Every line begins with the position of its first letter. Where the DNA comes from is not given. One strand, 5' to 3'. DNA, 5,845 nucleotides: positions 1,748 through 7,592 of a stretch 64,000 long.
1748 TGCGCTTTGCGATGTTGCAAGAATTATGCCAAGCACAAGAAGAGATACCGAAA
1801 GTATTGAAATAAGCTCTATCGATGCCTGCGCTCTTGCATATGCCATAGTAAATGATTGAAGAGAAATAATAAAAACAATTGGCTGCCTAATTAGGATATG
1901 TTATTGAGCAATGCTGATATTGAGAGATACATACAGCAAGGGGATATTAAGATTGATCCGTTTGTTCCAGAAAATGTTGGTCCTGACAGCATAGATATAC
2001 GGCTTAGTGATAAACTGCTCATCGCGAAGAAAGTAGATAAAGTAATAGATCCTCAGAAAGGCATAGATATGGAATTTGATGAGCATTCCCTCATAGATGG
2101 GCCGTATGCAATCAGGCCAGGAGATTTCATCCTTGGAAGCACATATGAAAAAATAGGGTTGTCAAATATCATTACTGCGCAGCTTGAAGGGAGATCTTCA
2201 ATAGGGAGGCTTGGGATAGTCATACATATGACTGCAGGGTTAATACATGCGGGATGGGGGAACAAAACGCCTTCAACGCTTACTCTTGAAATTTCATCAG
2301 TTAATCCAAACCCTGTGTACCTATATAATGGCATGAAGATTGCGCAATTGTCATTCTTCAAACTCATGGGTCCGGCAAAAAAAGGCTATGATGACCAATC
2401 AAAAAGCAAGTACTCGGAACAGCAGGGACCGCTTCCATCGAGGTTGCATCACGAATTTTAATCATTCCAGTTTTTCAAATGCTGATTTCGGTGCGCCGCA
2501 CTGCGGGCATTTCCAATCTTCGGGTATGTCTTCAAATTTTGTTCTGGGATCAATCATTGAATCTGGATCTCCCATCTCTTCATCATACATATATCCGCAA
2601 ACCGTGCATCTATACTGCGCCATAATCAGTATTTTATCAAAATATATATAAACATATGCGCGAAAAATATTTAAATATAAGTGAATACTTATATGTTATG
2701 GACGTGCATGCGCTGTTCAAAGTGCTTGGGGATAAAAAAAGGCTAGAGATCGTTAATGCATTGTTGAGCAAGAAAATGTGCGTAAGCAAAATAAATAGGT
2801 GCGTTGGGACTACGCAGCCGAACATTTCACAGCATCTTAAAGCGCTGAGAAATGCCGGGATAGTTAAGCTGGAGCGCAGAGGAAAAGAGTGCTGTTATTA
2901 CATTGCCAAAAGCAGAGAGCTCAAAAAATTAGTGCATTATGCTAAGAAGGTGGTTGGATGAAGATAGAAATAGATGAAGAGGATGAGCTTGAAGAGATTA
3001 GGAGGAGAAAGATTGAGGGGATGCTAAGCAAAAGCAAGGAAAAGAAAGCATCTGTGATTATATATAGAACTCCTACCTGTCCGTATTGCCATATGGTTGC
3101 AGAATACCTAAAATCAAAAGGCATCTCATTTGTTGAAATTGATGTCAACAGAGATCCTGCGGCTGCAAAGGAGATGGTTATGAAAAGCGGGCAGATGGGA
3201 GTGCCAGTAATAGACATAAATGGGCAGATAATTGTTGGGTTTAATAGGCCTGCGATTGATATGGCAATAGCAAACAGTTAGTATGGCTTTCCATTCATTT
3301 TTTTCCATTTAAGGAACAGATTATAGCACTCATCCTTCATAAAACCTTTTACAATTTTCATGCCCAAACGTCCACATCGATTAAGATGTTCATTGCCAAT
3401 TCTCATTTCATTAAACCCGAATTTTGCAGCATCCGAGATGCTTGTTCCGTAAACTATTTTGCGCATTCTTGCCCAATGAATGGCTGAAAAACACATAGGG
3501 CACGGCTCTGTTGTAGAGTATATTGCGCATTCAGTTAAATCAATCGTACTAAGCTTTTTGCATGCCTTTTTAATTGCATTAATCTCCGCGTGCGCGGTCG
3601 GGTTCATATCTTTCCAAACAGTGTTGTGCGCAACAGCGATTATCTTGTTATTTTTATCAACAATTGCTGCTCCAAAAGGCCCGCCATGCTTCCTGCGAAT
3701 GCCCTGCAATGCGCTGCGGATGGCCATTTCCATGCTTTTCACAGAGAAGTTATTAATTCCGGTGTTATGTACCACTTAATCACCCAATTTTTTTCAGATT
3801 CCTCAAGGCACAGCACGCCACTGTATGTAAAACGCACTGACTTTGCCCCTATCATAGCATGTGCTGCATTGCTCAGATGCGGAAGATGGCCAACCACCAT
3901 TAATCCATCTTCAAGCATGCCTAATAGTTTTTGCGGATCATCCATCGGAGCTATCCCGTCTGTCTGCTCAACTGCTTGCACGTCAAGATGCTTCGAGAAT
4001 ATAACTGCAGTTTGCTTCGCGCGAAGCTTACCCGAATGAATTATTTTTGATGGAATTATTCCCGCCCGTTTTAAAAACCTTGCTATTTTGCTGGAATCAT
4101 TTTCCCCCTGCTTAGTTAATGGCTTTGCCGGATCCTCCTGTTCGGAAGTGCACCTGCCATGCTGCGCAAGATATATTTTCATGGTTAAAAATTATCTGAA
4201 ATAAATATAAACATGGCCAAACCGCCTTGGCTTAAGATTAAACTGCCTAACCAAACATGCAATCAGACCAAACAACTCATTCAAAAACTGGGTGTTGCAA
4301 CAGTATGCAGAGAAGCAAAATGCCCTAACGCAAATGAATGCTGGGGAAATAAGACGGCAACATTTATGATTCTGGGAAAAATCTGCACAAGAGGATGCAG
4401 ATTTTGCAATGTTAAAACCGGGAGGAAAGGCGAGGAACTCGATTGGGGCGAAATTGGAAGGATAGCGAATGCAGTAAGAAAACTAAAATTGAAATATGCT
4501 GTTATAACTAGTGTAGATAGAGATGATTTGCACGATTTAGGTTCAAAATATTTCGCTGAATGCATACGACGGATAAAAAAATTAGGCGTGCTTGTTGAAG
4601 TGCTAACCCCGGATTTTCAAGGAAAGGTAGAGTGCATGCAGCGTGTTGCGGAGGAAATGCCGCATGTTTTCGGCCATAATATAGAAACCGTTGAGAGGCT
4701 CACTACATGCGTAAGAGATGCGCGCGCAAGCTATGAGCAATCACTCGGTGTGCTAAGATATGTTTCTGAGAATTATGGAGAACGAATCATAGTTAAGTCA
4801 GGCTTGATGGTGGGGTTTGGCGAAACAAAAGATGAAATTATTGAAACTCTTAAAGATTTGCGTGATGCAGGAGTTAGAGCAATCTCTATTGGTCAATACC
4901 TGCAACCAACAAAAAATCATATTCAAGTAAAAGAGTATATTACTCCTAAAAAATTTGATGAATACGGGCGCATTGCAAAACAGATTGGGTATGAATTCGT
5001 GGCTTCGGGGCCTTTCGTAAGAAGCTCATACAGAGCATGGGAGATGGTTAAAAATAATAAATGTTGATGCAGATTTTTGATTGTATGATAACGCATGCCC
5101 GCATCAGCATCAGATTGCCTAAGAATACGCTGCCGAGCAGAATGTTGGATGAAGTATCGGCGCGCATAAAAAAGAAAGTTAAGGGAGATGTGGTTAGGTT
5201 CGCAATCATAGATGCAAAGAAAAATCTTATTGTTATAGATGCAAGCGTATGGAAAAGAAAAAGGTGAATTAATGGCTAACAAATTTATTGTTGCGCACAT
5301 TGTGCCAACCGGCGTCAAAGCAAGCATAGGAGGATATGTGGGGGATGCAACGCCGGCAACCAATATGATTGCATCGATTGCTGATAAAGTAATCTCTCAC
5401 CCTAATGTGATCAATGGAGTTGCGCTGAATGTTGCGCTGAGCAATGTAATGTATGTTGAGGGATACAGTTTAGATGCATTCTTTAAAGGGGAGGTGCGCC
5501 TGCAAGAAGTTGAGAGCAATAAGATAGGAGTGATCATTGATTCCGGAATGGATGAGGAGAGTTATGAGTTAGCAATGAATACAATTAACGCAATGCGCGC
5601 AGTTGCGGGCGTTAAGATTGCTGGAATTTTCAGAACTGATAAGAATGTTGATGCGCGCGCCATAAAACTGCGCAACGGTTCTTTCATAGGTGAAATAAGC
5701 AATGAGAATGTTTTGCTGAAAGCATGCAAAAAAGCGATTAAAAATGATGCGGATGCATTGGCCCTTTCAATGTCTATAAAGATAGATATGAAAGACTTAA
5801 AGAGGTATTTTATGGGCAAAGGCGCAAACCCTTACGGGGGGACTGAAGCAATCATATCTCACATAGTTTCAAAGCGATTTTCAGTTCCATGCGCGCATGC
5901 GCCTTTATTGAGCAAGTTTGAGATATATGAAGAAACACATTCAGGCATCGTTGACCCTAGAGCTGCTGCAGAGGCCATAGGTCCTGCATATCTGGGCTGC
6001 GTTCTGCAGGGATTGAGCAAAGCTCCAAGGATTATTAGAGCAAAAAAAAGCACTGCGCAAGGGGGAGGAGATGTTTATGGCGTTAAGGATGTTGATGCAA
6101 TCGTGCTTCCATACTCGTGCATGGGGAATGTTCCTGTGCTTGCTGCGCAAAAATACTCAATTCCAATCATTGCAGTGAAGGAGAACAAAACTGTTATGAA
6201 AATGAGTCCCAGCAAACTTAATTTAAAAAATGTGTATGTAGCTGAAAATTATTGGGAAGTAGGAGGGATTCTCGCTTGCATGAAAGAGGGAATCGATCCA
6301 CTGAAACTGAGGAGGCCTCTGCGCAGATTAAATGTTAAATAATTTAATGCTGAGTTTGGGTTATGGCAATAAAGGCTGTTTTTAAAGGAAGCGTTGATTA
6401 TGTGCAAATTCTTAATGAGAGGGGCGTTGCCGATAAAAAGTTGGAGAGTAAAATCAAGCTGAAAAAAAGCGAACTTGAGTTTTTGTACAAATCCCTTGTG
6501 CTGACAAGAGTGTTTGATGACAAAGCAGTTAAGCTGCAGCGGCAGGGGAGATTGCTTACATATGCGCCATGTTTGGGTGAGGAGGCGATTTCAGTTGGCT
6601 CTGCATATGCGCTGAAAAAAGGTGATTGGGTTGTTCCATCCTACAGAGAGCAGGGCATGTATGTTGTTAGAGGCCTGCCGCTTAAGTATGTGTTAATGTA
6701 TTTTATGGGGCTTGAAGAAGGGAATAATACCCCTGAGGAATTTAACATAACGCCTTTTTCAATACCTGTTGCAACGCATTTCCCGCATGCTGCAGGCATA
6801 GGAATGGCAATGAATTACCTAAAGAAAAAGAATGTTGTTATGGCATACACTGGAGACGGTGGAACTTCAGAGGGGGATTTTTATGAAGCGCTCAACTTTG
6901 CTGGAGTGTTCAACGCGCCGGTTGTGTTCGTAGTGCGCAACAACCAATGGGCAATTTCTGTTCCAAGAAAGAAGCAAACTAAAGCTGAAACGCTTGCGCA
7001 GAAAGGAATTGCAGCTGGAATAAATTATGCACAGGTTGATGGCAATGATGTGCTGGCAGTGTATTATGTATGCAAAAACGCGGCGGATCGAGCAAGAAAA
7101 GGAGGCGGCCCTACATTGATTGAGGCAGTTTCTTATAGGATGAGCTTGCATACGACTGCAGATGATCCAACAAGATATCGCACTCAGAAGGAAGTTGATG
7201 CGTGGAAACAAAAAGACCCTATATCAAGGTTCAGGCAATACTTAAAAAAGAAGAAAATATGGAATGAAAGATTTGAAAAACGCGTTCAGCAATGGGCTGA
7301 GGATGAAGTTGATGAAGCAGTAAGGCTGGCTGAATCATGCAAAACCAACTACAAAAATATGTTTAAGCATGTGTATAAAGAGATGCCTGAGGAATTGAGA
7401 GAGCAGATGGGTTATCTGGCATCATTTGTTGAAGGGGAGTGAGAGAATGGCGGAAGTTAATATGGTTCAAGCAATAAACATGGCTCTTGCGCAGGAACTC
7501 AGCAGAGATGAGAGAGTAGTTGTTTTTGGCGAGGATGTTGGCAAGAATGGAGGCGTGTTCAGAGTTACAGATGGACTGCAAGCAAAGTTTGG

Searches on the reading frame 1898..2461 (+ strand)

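Call 61: search_protein_families(library=pfam, proteins=[window:1898-2461:+], max_evalue=0.0001)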
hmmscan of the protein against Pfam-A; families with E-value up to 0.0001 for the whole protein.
window:1898-2461:+ (187 aa): 1 family
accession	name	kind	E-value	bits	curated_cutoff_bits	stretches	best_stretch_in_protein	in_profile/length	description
PF22769.1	DCD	-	1.1e-39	136.4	27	1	3-155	2-152/153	dCTP deaminase-like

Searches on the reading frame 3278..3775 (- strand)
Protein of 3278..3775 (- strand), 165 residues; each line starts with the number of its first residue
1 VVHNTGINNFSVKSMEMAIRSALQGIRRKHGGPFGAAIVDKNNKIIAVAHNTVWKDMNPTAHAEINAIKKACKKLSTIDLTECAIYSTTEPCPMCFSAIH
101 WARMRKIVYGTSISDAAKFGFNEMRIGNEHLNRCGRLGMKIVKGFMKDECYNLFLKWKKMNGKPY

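Call 61: search_protein_families(library=pfam, proteins=[window:3278-3775:-], max_evalue=0.0001)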
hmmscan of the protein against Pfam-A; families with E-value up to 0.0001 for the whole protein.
window:3278-3775:- (165 aa): 3 families
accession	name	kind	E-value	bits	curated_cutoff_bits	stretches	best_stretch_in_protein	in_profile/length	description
PF00383.29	dCMP_cyt_deam_1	-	2.4e-27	95.2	25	1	13-111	6-102/102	Cytidine and deoxycytidylate deaminase zinc-binding region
PF14437.12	MafB19-deam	-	2.7e-24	86.1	27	1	15-127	7-119/142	MafB19-like deaminase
PF14439.12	Bd3614-deam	-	2.4e-06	27.9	38.5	1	36-109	12-88/113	Bd3614-like deaminase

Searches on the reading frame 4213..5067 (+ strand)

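Call 61: search_protein_families(library=pfam, proteins=[window:4213-5067:+], max_evalue=0.0001)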
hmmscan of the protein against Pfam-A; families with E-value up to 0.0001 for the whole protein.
window:4213-5067:+ (284 aa): 1 family
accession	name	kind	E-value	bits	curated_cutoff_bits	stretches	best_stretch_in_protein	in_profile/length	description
PF04055.27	Radical_SAM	-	3.4e-20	73.3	29.5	1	52-216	1-166/166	Radical SAM superfamily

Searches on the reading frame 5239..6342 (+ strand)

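Call 61: search_protein_families(library=pfam, proteins=[window:5239-6342:+], max_evalue=0.0001)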
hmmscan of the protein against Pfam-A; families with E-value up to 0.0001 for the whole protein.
window:5239-6342:+ (367 aa): 1 family
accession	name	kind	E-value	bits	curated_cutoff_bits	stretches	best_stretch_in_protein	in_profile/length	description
PF11805.13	DUF3326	-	6.6e-100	334.8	25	1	21-357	5-336/337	Protein of unknown function (DUF3326)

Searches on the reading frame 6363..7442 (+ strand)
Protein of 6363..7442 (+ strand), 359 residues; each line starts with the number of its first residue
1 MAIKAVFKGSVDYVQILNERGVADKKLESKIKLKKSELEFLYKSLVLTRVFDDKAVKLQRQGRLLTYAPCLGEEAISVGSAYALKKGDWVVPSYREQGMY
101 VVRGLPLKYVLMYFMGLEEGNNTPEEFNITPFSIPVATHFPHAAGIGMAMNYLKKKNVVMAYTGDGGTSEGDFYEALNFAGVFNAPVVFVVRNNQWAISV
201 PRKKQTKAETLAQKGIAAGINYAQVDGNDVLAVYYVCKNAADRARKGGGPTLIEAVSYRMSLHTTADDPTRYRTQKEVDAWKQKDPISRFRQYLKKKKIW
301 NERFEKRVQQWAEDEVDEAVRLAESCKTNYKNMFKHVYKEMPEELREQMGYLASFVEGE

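Call 61: search_protein_families(library=pfam, proteins=[window:6363-7442:+], max_evalue=0.0001)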
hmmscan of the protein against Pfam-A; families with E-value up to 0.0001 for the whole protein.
window:6363-7442:+ (359 aa): 2 families
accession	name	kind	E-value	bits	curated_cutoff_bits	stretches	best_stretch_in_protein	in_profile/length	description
PF00676.26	E1_dh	-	5.4e-95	318.2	22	1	43-328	2-296/300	Dehydrogenase E1 component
PF13292.11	DXP_synthase_N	-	1.4e-06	28.3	21.2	1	138-199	115-176/274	1-deoxy-D-xylulose-5-phosphate synthase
